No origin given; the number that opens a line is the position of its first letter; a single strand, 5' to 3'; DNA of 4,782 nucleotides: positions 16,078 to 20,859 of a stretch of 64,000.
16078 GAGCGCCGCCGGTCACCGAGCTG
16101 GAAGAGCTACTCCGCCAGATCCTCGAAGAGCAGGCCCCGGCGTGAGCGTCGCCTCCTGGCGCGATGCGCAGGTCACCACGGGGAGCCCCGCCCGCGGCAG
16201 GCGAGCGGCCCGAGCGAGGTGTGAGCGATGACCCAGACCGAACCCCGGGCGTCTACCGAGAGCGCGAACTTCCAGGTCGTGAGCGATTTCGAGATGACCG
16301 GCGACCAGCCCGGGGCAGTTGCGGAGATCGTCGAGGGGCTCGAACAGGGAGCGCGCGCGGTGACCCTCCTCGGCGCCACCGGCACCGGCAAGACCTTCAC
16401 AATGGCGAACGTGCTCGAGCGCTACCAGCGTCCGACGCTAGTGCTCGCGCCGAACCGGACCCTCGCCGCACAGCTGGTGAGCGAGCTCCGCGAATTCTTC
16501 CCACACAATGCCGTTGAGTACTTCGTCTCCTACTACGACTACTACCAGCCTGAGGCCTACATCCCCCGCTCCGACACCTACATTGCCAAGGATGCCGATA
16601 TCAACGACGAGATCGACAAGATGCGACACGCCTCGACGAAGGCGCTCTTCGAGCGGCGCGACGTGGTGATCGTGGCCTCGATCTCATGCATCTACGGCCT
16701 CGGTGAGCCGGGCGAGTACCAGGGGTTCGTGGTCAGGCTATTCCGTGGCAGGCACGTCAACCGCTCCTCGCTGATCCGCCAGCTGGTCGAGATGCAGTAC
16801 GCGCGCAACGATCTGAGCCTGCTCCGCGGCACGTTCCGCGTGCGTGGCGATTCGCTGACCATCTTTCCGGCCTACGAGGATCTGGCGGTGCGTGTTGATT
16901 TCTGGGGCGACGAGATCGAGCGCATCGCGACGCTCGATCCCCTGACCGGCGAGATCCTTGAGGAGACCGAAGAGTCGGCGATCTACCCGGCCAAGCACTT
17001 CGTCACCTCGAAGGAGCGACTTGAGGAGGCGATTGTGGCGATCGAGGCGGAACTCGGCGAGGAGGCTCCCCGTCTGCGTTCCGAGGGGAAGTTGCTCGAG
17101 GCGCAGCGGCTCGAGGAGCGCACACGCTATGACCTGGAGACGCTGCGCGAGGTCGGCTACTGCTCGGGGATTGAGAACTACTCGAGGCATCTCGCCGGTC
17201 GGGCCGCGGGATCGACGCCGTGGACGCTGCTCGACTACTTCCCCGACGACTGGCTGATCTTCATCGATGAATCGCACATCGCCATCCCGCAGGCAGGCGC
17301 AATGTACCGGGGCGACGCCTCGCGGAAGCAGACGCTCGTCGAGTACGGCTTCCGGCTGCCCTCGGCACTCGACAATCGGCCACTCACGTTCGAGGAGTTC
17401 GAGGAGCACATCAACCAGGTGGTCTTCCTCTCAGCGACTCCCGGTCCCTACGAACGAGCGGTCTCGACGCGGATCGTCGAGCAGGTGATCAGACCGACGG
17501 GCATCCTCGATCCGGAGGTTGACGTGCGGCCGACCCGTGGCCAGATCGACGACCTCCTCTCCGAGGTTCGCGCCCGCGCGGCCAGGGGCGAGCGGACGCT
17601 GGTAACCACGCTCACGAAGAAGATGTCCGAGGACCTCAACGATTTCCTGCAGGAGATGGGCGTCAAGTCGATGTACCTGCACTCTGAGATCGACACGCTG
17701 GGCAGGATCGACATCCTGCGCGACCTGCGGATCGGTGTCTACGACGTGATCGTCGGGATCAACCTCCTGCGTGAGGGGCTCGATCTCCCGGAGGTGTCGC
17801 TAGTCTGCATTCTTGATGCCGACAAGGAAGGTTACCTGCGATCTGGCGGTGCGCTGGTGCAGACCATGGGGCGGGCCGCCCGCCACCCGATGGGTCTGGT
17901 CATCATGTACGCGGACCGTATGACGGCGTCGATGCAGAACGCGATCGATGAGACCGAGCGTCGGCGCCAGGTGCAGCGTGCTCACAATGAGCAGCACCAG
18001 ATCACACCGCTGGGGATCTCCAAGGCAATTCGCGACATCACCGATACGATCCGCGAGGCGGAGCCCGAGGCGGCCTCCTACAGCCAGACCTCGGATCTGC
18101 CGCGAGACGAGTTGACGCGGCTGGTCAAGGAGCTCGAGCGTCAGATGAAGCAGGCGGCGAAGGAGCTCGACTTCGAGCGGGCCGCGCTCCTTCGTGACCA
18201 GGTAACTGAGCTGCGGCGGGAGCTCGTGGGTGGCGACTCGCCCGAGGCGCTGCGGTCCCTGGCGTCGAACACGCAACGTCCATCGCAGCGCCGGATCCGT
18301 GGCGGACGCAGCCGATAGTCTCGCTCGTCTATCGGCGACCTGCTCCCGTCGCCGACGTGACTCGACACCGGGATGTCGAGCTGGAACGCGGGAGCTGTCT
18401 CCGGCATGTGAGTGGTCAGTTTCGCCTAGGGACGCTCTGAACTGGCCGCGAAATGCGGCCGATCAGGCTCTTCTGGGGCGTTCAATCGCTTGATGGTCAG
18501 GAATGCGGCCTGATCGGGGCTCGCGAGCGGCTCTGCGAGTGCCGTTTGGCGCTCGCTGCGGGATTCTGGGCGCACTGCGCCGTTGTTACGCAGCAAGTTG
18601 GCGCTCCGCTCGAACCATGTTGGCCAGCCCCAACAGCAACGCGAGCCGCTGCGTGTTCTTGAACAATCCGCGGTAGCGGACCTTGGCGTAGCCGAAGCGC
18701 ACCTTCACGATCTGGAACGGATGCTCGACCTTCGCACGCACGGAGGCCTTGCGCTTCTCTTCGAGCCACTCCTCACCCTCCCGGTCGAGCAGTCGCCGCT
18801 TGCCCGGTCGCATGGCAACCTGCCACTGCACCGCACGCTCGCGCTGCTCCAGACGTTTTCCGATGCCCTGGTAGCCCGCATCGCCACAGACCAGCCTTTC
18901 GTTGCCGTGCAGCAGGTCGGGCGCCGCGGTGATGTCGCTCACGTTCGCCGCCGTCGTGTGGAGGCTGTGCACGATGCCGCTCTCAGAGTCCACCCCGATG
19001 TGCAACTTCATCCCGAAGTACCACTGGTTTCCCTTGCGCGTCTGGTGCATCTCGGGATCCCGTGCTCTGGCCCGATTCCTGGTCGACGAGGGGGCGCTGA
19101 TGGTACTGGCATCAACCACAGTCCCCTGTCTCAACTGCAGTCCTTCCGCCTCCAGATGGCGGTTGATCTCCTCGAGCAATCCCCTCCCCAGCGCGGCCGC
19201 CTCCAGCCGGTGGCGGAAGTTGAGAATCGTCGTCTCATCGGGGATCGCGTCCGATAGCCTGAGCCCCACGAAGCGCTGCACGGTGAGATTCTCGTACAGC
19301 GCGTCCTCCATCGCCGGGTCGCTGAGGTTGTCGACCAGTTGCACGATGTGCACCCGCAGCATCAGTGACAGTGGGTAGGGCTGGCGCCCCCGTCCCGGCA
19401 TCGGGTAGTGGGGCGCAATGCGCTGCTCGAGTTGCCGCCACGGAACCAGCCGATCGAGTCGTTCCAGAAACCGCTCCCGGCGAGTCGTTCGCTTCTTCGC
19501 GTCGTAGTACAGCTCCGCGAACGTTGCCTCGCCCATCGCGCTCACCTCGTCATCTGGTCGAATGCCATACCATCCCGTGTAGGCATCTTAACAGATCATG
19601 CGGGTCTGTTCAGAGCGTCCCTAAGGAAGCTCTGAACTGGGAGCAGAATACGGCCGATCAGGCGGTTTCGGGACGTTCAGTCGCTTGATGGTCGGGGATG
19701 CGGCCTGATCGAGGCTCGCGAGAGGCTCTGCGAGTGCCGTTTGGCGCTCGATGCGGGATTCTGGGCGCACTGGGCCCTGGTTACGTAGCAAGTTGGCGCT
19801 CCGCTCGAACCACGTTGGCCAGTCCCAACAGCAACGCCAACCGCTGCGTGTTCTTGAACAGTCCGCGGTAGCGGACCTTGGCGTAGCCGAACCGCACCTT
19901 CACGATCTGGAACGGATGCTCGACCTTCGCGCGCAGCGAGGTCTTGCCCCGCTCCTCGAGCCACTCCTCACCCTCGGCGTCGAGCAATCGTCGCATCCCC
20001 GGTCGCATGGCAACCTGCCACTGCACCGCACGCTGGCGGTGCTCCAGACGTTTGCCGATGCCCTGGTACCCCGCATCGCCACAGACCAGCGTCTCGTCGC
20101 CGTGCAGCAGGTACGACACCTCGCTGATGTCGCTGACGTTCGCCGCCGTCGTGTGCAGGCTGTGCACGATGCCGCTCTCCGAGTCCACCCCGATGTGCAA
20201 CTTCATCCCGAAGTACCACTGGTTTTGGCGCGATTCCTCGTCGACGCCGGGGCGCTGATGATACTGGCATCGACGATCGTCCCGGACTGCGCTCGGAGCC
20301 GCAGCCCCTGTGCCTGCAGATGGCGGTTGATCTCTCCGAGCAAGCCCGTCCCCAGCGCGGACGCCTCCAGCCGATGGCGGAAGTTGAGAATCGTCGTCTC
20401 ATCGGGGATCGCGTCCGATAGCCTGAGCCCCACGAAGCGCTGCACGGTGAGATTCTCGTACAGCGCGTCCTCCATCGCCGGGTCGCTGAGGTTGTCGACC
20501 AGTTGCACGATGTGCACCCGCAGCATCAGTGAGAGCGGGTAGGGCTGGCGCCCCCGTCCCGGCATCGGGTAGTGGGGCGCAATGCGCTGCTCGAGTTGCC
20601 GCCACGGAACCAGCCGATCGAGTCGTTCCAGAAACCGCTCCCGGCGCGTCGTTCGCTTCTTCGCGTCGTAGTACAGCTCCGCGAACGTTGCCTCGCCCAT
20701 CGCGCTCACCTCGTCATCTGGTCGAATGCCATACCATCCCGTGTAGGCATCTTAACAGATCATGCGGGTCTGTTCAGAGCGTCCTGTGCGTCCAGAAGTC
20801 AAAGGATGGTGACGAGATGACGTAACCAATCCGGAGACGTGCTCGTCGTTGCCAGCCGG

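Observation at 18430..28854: Ten-kb mobile-DNA pile-up with three levels of nesting: IS21 inside IS3 inside a group II intron, beside an IS5 tandem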

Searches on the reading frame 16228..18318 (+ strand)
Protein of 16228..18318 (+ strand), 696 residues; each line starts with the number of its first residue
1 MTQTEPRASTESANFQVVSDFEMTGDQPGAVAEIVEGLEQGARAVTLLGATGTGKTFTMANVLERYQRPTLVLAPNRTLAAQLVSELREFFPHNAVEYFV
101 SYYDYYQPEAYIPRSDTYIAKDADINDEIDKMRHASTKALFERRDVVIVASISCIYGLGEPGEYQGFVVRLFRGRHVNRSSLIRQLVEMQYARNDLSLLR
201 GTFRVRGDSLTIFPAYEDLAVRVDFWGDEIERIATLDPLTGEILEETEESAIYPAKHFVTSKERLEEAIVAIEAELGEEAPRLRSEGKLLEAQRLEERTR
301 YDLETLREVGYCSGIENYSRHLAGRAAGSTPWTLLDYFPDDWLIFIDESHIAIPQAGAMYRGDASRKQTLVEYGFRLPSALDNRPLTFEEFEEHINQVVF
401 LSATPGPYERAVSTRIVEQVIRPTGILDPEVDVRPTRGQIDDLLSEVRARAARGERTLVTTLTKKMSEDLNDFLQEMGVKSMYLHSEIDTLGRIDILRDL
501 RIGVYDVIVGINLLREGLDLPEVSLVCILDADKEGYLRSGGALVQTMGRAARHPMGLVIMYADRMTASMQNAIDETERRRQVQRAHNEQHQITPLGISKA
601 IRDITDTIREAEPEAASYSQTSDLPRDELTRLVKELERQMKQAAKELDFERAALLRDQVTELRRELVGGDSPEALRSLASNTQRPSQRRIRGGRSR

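Call 3: search_protein_families(library=pfam, proteins=[window:16228-18318:+])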
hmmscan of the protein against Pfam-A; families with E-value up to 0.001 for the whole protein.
window:16228-18318:+ (696 aa): 9 families
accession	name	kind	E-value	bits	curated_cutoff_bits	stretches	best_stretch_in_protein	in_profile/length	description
PF17757.6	UvrB_inter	-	1.1e-31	109.2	22.9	1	170-258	2-91/91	UvrB interaction domain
PF12344.14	UvrB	-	3e-20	72.2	27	1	560-602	1-43/43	Ultra-violet resistance protein B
PF00271.37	Helicase_C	-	9.7e-17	61.7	23.5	1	442-553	5-109/110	Helicase conserved C-terminal domain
PF04851.21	ResIII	-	1.2e-11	45.3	22.5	1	22-97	3-83/164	Type III restriction enzyme, res subunit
PF02151.25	UVR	-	8.3e-11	41.7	21.5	1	631-664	2-35/36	UvrB/uvrC motif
PF00270.35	DEAD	-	3.6e-07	30.5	26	1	32-98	9-78/167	DEAD/DEAH box helicase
PF13191.12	AAA_16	-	2.9e-05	25.1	32.6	0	31-73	12-56/167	AAA ATPase domain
PF13401.12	AAA_22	-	6.2e-05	23.8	27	0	40-96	3-63/130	AAA domain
PF13604.12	AAA_30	-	0.00014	22.1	27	1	27-87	6-66/191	AAA domain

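Call 40: find_encoding_contigs(protein=window:16228-18318:+, flank=10000, max_places=6)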
Protein window:16228-18318:+ (696 aa): no gene with exactly this product is on record in the collection.

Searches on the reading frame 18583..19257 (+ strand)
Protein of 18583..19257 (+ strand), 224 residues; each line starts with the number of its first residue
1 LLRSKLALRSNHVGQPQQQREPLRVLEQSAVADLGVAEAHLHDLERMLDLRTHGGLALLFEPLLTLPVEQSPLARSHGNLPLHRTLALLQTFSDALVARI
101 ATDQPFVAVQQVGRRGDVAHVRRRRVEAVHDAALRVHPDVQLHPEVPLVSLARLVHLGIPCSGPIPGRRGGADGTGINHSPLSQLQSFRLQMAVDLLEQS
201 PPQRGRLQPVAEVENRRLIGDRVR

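Call 3: search_protein_families(library=pfam, proteins=[window:18583-19257:+])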
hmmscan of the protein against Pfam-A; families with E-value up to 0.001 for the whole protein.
window:18583-19257:+ (224 aa): 0 families

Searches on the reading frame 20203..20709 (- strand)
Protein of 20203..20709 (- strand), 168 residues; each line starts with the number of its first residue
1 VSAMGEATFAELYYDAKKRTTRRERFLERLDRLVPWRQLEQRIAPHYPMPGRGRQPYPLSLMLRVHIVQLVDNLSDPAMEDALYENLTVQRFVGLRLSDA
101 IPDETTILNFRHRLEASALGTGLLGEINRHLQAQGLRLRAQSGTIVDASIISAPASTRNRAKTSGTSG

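Call 4: search_protein_families(library=pfam, proteins=[window:20203-20709:-])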
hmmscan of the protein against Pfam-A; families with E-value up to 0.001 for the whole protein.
window:20203-20709:- (168 aa): 1 family
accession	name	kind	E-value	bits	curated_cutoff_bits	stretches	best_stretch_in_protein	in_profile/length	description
PF05598.16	DUF772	-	7.9e-21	74.3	23.1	1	53-116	1-66/74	Transposase domain (DUF772)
